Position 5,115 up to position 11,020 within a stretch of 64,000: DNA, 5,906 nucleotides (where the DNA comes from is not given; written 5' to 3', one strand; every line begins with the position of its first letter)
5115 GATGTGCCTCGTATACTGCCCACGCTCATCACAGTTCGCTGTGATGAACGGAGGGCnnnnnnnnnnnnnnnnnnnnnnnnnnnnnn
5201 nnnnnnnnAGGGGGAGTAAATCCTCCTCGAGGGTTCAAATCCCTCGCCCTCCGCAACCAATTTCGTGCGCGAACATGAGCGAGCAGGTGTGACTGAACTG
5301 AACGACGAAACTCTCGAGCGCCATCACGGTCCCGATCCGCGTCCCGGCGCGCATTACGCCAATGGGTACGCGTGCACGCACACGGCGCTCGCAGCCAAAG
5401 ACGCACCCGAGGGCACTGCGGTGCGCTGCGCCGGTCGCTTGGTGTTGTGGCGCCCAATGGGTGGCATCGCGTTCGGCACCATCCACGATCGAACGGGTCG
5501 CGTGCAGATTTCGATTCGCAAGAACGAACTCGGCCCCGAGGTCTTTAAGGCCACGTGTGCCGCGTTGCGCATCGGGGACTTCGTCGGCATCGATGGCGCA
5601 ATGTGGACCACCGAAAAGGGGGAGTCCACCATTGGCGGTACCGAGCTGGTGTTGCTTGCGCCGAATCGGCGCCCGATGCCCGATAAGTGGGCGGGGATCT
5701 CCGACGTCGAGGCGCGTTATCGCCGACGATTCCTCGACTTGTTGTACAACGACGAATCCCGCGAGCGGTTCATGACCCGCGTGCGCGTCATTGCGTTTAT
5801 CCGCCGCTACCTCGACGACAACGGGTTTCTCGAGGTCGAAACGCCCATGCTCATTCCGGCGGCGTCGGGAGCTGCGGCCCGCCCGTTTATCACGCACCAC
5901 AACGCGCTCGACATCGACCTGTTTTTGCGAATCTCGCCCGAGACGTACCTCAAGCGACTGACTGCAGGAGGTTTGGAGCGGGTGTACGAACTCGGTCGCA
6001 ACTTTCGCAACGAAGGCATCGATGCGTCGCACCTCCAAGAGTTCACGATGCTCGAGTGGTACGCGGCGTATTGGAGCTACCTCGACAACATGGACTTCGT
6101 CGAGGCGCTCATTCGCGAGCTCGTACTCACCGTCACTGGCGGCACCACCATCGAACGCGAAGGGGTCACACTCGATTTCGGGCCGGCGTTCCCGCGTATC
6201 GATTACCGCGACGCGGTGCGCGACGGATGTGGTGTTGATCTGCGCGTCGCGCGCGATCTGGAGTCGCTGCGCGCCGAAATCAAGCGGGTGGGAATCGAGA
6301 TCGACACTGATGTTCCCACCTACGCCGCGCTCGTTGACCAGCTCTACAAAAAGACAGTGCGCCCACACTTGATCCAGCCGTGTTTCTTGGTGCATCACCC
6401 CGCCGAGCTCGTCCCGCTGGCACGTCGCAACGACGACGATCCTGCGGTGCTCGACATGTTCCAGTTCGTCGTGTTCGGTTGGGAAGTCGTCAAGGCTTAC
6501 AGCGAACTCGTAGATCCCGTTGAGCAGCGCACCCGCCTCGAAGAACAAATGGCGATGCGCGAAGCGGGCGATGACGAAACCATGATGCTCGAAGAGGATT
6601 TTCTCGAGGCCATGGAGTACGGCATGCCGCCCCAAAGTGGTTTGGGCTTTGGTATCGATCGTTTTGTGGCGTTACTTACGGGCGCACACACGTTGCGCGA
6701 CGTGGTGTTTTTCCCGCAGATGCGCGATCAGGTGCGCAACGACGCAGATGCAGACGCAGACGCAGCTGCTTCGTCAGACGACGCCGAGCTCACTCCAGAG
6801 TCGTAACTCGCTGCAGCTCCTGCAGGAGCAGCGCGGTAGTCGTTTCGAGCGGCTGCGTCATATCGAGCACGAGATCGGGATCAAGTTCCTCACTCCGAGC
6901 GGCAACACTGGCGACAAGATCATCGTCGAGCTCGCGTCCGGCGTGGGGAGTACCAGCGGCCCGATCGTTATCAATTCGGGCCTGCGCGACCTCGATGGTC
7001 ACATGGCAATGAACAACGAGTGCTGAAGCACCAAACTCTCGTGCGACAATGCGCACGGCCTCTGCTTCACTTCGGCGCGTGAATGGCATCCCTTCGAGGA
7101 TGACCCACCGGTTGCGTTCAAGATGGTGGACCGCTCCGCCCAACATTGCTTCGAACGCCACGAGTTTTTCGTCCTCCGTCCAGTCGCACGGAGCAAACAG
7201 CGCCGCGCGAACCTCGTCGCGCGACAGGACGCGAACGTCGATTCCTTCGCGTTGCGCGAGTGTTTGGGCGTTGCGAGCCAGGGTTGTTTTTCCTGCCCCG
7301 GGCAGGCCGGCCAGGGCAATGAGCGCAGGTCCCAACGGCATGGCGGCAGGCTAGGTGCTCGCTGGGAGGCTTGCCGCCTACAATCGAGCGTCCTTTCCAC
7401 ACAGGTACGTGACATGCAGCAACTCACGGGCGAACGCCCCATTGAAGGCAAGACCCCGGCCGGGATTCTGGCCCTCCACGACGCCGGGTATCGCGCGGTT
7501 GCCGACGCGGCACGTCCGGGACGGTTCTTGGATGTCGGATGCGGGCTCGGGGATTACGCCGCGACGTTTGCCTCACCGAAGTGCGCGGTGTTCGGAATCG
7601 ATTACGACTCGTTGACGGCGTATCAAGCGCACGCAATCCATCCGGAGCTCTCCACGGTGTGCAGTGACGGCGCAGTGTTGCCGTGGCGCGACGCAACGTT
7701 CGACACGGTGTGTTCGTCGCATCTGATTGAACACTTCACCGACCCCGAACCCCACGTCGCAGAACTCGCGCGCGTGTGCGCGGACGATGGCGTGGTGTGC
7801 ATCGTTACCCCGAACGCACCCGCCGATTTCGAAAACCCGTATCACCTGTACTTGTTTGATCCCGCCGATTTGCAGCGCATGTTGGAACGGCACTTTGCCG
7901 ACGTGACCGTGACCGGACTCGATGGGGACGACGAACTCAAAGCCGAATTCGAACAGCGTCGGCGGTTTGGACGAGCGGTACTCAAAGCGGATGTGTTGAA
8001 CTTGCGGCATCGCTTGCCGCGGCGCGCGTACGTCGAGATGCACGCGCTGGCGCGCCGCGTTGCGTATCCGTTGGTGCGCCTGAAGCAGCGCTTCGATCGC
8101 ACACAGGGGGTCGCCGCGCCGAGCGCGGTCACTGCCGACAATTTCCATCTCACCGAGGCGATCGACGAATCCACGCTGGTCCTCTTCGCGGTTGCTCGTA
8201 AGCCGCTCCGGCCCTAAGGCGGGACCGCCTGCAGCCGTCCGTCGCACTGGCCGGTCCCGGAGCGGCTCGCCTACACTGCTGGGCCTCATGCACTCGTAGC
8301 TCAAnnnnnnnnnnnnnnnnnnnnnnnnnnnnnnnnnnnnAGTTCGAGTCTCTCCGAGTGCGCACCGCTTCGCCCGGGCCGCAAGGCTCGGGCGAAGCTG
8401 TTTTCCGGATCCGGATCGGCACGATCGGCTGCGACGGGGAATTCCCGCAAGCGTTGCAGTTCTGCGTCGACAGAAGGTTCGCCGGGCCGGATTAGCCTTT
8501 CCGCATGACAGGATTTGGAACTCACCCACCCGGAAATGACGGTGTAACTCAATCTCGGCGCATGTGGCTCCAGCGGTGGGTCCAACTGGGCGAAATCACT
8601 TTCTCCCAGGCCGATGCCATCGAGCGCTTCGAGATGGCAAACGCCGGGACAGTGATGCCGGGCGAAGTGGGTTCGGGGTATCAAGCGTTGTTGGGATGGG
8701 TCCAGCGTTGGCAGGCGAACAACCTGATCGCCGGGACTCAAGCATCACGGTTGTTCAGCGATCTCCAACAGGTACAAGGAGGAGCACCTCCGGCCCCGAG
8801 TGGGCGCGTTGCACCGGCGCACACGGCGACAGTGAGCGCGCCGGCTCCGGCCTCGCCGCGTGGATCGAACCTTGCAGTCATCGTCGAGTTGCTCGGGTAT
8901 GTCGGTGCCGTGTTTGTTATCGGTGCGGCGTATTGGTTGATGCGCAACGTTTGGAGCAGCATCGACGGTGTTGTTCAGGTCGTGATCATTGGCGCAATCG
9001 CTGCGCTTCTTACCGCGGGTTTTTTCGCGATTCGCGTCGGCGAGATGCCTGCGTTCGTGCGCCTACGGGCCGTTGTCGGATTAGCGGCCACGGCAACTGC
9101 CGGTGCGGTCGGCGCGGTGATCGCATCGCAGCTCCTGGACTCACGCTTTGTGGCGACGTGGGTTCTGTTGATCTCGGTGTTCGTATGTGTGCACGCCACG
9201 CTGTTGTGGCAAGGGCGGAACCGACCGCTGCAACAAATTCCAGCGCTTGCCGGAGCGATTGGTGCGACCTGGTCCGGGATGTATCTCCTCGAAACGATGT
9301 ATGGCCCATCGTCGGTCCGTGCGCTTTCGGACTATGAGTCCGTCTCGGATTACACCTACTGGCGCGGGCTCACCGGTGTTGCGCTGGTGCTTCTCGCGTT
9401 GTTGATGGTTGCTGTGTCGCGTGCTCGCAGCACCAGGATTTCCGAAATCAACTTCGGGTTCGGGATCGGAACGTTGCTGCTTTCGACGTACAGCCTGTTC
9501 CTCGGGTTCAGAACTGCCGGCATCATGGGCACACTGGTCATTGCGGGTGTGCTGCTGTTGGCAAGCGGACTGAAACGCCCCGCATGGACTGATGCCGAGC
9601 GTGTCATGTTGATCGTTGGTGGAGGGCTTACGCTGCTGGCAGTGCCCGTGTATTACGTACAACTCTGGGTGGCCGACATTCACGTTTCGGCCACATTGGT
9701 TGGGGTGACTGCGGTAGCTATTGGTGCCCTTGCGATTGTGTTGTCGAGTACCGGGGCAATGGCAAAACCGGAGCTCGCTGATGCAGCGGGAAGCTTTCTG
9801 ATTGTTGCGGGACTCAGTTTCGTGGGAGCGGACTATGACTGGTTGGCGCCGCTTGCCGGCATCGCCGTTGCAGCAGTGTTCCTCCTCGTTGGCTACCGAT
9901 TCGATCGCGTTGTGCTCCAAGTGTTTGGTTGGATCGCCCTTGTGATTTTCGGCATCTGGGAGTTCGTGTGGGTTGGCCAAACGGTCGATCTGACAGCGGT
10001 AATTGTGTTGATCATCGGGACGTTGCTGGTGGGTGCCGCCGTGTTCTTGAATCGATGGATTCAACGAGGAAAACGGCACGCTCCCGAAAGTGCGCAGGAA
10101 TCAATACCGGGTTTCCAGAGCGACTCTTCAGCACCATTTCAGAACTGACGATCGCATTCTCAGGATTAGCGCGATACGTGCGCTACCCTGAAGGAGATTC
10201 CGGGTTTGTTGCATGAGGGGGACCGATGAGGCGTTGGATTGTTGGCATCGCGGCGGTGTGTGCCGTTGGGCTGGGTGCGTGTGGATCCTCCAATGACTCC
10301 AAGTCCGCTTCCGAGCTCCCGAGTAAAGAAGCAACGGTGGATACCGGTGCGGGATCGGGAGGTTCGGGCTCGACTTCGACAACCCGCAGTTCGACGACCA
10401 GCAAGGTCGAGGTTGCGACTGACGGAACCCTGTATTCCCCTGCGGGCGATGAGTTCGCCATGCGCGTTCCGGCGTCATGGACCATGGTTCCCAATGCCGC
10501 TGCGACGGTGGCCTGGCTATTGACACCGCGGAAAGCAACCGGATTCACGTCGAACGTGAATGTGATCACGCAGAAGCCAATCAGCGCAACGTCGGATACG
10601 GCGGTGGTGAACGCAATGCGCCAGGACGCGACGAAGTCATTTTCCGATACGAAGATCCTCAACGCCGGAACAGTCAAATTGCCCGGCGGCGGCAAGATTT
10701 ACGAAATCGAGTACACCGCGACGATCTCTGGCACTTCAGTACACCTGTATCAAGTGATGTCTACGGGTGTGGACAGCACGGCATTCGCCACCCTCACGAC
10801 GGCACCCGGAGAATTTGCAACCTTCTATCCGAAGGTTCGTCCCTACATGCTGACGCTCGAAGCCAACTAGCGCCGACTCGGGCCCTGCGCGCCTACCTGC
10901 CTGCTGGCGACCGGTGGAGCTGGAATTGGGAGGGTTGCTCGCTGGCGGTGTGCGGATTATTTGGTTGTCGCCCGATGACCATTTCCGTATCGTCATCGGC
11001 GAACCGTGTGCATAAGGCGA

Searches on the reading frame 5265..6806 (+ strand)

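Call 54: search_protein_families(library=pfam, proteins=[window:5265-6806:+], max_evalue=0.00001)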
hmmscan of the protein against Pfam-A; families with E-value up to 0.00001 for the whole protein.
window:5265-6806:+ (513 aa): 2 families
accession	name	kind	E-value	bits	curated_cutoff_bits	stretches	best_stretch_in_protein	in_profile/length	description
PF00152.25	tRNA-synt_2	-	6.4e-80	268.9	25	1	148-486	2-307/308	tRNA synthetases class II (D, K and N)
PF01336.31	tRNA_anti-codon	-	3e-07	30.7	27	1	53-118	1-62/75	OB-fold nucleic acid binding domain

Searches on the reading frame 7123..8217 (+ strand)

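Call 54: search_protein_families(library=pfam, proteins=[window:7123-8217:+], max_evalue=0.00001)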
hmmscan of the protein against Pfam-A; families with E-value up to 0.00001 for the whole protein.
window:7123-8217:+ (364 aa): 5 families
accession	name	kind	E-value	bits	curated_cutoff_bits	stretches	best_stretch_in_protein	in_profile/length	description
PF08241.18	Methyltransf_11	-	1.2e-17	64.7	21.2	1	136-227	1-95/95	Methyltransferase domain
PF13649.12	Methyltransf_25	-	1.3e-13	51.9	27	1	136-223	2-97/97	Methyltransferase domain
PF13489.12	Methyltransf_23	-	1.6e-12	47.9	27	1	124-254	15-154/164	Methyltransferase domain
PF08242.18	Methyltransf_12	-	1.5e-08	35.7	30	1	136-225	1-98/98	Methyltransferase domain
PF13847.12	Methyltransf_31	-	2.5e-08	34.1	27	1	134-235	6-117/145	Methyltransferase domain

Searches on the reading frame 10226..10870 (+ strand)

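Call 54: search_protein_families(library=pfam, proteins=[window:10226-10870:+], max_evalue=0.00001)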
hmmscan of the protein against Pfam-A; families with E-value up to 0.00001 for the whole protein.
window:10226-10870:+ (214 aa): 0 families

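Call 57: search_protein_families(library=pfam, proteins=[window:10226-10870:+], max_evalue=0.05)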
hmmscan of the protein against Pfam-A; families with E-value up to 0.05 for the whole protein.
window:10226-10870:+ (214 aa): 1 family
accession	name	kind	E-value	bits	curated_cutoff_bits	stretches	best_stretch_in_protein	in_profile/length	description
PF01789.22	PsbP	-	0.017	15.6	23.5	1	70-192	6-132/155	PsbP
